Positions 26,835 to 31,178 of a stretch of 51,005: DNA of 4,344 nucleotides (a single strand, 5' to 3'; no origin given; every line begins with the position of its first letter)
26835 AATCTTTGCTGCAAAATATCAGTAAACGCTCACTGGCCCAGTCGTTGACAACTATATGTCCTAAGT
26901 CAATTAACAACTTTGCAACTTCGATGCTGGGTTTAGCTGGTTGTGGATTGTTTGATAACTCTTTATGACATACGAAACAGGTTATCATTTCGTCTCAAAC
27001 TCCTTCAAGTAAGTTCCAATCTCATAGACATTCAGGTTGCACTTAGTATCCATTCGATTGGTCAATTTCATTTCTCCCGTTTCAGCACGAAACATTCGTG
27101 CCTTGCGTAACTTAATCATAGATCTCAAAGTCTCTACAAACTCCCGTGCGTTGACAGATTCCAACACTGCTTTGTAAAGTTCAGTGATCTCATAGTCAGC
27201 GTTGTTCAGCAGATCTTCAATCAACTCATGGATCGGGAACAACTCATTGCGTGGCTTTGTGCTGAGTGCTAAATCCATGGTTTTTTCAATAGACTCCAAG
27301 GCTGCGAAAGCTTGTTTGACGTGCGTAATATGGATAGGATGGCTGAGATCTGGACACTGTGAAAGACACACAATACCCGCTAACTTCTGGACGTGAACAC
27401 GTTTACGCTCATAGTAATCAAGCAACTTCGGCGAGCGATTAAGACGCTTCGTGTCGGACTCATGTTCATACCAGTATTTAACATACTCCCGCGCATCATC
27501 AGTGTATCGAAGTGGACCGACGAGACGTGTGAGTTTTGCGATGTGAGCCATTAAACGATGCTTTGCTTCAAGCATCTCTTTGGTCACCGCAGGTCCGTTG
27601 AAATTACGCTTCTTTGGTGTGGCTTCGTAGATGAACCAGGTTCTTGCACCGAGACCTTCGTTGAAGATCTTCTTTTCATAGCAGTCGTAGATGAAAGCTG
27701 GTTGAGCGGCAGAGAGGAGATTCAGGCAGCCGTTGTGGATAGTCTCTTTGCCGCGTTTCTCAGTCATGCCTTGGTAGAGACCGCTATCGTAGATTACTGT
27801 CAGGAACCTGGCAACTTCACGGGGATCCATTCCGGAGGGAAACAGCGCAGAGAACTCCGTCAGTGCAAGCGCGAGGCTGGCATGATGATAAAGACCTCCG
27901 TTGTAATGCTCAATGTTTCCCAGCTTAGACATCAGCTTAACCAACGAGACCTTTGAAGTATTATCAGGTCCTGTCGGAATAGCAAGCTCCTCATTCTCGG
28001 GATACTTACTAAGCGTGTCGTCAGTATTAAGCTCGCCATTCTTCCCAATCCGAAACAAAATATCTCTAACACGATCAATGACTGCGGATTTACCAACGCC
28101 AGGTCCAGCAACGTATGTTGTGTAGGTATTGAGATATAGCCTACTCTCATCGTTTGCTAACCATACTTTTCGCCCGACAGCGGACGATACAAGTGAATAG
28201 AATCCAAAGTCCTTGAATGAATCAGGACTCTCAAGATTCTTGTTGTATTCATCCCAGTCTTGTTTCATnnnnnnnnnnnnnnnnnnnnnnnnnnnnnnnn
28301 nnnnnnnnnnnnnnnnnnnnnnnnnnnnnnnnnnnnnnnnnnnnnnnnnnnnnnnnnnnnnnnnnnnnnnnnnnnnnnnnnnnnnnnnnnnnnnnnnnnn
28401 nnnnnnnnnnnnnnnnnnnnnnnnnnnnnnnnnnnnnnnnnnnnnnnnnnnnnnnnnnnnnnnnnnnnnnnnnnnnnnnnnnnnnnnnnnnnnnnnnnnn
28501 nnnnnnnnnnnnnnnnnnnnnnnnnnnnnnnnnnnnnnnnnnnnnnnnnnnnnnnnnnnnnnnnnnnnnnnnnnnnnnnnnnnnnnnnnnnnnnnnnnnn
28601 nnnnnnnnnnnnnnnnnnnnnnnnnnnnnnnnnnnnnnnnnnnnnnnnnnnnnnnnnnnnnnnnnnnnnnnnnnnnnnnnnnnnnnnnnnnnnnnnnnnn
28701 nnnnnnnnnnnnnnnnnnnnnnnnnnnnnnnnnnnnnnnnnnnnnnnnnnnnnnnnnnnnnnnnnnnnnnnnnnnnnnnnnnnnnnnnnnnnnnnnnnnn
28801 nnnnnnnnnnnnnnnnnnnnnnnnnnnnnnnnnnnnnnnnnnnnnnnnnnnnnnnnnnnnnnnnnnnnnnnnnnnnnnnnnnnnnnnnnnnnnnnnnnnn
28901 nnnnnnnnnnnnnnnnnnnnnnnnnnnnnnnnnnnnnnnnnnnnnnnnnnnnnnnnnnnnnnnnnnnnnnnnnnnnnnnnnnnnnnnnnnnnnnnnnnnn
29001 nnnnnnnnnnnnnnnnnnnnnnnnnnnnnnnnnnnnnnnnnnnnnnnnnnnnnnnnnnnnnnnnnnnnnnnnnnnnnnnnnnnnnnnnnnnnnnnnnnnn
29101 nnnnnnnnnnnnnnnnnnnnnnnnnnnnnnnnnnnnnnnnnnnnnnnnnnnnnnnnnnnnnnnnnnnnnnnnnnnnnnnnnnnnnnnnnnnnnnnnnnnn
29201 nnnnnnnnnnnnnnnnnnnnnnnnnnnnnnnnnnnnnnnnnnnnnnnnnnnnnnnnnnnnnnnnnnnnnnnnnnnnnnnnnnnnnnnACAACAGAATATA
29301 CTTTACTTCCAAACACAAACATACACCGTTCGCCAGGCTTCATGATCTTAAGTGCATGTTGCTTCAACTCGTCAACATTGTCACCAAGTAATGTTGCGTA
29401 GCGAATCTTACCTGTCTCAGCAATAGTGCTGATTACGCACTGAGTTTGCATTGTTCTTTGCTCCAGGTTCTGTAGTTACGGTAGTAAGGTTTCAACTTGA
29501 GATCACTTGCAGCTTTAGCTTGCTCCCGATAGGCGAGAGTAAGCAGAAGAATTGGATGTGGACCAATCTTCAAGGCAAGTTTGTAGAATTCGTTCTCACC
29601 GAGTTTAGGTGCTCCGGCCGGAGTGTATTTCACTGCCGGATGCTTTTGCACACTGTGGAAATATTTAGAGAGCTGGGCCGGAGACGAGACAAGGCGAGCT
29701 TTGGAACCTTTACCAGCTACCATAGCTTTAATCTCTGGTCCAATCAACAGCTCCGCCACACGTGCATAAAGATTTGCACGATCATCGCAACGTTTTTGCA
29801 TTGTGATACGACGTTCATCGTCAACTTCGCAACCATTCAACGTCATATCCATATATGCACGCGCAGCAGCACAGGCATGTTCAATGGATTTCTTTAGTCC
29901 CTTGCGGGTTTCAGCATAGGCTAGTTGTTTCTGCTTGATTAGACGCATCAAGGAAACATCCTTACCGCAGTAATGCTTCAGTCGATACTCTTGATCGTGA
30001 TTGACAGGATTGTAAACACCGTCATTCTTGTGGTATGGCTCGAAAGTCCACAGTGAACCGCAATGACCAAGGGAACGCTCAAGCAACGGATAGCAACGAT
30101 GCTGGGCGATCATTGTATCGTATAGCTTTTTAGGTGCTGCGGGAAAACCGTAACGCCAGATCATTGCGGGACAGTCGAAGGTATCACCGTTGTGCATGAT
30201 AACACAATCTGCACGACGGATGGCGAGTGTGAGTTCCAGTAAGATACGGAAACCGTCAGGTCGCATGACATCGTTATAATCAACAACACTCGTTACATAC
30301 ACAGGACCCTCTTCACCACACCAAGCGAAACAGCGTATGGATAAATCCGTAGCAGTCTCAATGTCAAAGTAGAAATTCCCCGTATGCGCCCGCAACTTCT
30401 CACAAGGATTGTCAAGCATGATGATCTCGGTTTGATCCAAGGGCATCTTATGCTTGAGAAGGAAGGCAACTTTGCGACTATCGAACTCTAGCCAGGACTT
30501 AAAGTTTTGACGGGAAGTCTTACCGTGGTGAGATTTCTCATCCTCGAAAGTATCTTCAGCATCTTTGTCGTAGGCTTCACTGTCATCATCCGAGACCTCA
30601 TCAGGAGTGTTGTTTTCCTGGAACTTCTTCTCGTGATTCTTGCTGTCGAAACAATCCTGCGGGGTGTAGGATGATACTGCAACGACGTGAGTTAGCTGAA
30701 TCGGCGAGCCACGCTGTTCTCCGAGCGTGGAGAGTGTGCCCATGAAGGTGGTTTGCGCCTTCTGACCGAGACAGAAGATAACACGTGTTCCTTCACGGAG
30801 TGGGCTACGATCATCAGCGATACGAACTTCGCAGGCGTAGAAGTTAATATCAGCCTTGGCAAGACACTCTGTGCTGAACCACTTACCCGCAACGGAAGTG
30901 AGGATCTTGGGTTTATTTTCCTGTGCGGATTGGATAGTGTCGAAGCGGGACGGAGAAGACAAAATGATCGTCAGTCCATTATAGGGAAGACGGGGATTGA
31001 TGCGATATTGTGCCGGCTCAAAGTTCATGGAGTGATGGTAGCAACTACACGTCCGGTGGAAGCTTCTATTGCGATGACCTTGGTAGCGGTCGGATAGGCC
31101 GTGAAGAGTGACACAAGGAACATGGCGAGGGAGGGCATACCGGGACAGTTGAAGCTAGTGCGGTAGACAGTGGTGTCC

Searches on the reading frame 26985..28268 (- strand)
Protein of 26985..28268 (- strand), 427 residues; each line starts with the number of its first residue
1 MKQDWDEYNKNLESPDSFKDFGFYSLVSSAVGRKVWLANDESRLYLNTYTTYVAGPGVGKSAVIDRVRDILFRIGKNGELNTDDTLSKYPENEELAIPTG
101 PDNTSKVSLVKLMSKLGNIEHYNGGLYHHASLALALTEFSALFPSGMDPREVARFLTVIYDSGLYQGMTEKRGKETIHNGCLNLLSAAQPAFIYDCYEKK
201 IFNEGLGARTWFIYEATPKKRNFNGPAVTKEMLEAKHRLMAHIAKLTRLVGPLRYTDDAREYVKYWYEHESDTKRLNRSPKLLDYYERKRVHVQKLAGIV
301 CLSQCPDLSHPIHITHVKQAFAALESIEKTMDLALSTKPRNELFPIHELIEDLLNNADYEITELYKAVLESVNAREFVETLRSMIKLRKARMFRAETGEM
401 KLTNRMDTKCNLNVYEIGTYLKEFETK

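Call 14: search_protein_families(library=phrogs, proteins=[window:26985-28268:-], max_evalue=0.001)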
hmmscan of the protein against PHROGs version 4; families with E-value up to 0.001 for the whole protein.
window:26985-28268:- (427 aa): 4 families
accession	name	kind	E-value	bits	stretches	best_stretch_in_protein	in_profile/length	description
phrog_14296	-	DNA, RNA and nucleotide metabolism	3.6e-24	86.5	1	3-369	6-353/417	DNA primase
phrog_3022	-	DNA, RNA and nucleotide metabolism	3.1e-05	23.6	1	26-324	388-675/788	DNA primase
phrog_2373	-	DNA, RNA and nucleotide metabolism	6.7e-05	22.7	0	159-331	249-428/515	DNA helicase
phrog_10514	-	DNA, RNA and nucleotide metabolism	0.00041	19.7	0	24-81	368-425/750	DNA primase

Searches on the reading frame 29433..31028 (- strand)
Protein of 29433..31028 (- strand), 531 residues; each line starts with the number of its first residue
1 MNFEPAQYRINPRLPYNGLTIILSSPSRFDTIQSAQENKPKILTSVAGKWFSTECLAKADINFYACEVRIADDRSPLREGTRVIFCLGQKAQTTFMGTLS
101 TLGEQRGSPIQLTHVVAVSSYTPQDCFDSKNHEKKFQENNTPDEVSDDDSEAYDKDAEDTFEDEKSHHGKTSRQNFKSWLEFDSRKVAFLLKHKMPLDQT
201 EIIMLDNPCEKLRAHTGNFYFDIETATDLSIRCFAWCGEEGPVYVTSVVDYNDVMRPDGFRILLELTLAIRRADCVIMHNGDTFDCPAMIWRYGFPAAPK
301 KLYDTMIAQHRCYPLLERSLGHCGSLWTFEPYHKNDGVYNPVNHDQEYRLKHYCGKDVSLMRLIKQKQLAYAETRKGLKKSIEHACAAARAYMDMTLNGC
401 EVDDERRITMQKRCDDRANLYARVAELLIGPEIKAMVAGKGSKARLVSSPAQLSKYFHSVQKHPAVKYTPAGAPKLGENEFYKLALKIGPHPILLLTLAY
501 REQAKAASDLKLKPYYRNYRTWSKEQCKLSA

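Call 14: search_protein_families(library=phrogs, proteins=[window:29433-31028:-], max_evalue=0.001)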
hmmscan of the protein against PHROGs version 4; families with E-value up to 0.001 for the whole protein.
window:29433-31028:- (531 aa): 2 families
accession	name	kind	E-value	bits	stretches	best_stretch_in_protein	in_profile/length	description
phrog_17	-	DNA, RNA and nucleotide metabolism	3.8e-28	99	1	79-505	565-944/1445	DNA polymerase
phrog_403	-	DNA, RNA and nucleotide metabolism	1.4e-08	35.1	1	223-373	94-251/321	DNA polymerase exonuclease subunit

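Call 72: search_dna_similar(query=window:29433-31028:-, collection=phages, mode=protein, max_rows=15)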
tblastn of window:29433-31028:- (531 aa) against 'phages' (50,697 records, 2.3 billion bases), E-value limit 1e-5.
No match.
